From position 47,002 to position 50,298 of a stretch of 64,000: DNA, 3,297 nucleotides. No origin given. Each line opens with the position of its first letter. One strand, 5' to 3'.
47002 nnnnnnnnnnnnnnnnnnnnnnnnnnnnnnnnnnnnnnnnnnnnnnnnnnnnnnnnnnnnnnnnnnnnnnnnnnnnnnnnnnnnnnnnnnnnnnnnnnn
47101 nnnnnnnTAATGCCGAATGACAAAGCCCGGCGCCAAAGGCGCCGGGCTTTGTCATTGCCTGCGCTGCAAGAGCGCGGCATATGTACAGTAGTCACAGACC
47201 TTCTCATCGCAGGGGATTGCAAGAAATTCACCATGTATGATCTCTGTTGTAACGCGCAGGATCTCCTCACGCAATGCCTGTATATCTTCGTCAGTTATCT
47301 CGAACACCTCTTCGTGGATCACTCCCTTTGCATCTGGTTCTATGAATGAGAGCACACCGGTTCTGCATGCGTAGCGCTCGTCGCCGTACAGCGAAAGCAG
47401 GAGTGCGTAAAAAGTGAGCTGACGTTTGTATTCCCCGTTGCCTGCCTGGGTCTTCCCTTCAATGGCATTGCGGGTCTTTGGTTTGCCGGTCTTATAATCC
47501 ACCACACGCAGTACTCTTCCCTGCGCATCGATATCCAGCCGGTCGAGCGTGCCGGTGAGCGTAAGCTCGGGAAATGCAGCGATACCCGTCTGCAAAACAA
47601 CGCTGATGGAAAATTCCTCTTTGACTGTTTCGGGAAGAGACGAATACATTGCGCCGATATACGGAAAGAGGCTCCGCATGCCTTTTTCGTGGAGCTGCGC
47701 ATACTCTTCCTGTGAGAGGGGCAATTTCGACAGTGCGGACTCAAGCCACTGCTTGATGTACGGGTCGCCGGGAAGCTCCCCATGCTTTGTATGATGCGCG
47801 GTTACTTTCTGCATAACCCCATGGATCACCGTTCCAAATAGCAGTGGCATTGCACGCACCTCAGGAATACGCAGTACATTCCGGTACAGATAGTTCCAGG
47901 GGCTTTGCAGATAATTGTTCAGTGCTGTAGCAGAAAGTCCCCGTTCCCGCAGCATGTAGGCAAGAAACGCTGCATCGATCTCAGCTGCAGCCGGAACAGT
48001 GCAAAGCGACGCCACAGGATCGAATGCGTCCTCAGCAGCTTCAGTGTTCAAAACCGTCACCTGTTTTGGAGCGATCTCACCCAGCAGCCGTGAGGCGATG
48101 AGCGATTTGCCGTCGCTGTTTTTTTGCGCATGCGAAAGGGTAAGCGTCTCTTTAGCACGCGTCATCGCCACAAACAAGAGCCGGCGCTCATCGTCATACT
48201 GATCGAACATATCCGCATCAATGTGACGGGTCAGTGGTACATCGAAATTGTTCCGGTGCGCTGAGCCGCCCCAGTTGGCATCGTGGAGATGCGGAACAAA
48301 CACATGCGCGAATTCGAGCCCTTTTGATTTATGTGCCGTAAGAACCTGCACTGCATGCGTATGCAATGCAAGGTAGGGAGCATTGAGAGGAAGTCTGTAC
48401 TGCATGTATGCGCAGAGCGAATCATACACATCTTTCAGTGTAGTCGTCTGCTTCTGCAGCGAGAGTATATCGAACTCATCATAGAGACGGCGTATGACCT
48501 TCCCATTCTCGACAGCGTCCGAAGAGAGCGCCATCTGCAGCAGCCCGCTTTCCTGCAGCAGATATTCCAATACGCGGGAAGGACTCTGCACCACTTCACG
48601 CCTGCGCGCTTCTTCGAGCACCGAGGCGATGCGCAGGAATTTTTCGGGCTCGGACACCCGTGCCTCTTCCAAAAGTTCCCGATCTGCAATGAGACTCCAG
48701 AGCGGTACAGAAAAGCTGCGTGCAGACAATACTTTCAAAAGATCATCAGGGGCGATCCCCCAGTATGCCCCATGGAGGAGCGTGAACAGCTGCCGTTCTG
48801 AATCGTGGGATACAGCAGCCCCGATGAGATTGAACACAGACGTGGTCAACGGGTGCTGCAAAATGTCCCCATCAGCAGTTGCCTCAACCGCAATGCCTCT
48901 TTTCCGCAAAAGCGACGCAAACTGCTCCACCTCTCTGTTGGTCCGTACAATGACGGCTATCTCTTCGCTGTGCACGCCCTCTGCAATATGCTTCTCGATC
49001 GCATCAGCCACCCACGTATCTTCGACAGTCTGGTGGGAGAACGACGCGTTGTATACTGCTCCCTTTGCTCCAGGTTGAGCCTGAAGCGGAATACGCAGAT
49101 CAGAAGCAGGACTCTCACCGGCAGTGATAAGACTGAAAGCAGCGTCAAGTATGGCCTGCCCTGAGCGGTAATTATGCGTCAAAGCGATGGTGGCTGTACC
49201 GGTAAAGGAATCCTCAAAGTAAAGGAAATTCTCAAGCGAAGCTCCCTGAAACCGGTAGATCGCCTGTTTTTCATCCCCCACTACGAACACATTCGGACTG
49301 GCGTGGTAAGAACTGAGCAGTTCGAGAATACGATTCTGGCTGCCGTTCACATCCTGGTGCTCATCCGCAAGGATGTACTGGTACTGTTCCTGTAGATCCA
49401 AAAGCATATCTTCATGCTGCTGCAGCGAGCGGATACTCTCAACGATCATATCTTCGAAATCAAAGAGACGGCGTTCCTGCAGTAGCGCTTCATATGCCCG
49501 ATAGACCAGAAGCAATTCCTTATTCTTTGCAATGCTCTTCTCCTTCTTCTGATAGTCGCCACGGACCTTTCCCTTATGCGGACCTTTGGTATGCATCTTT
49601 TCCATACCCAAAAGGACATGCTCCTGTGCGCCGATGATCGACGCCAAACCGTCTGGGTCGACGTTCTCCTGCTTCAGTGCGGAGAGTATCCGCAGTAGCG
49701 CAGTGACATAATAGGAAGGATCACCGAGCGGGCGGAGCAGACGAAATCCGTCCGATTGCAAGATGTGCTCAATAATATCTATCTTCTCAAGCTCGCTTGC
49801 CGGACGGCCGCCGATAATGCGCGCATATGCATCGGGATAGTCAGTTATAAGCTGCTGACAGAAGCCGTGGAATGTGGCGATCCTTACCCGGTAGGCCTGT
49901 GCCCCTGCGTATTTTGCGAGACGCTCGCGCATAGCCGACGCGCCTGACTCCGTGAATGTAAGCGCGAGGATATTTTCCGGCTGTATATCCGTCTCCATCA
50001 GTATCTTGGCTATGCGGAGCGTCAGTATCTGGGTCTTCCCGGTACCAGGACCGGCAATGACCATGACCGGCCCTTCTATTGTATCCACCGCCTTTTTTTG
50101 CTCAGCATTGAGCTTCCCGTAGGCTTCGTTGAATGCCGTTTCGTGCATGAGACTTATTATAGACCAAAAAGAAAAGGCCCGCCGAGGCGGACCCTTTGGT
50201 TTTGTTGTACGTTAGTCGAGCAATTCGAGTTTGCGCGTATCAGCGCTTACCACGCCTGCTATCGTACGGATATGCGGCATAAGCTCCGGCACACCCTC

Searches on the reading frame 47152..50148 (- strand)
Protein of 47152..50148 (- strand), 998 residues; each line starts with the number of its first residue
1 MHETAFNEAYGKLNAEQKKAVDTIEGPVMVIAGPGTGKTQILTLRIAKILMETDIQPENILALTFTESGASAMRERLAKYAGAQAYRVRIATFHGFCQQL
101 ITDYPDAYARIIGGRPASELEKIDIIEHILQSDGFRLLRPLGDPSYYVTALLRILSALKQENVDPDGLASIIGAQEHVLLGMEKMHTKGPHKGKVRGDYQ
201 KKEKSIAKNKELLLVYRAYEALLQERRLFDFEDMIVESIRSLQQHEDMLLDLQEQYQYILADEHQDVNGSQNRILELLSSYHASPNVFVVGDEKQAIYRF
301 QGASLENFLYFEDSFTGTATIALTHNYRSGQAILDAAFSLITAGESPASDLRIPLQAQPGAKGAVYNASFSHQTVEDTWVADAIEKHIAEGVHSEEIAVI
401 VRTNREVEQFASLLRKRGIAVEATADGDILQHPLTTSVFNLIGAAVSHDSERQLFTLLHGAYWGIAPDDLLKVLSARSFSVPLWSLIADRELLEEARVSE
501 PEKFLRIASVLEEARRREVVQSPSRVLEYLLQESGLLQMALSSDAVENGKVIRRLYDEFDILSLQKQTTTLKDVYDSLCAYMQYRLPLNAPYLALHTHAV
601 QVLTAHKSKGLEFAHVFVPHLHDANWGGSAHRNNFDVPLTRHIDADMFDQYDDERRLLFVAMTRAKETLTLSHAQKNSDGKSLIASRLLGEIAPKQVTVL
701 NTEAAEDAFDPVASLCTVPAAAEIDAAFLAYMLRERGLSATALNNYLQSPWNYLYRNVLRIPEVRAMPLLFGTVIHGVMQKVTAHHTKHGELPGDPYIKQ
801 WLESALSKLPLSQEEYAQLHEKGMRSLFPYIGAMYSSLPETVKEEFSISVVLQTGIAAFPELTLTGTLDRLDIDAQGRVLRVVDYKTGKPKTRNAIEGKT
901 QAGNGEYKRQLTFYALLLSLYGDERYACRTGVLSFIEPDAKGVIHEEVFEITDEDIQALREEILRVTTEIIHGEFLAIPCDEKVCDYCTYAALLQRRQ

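Call 86: search_protein_families(library=pfam, proteins=[window:47152-50148:-], max_evalue=0.0001)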
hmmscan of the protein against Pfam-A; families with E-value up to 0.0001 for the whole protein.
window:47152-50148:- (998 aa): 6 families
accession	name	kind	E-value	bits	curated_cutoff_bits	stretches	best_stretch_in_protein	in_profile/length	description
PF00580.27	UvrD-helicase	-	4.9e-61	207.2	23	1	13-315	1-270/271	UvrD/REP helicase N-terminal domain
PF12705.13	PDDEXK_1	-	5.8e-29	102.2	22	1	738-992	2-244/247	PD-(D/E)XK nuclease superfamily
PF13361.12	UvrD_C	-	5.1e-27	95.6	25.6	1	321-675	1-349/350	UvrD-like helicase C-terminal domain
PF13245.12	AAA_19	-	4.6e-18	66.1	25.1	1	17-300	1-133/134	AAA domain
PF13538.12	UvrD_C_2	-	6.3e-11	42.4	27.4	1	644-671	21-51/52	UvrD-like helicase C-terminal domain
PF13604.12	AAA_30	-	1.5e-06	28.5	27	0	12-78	1-67/191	AAA domain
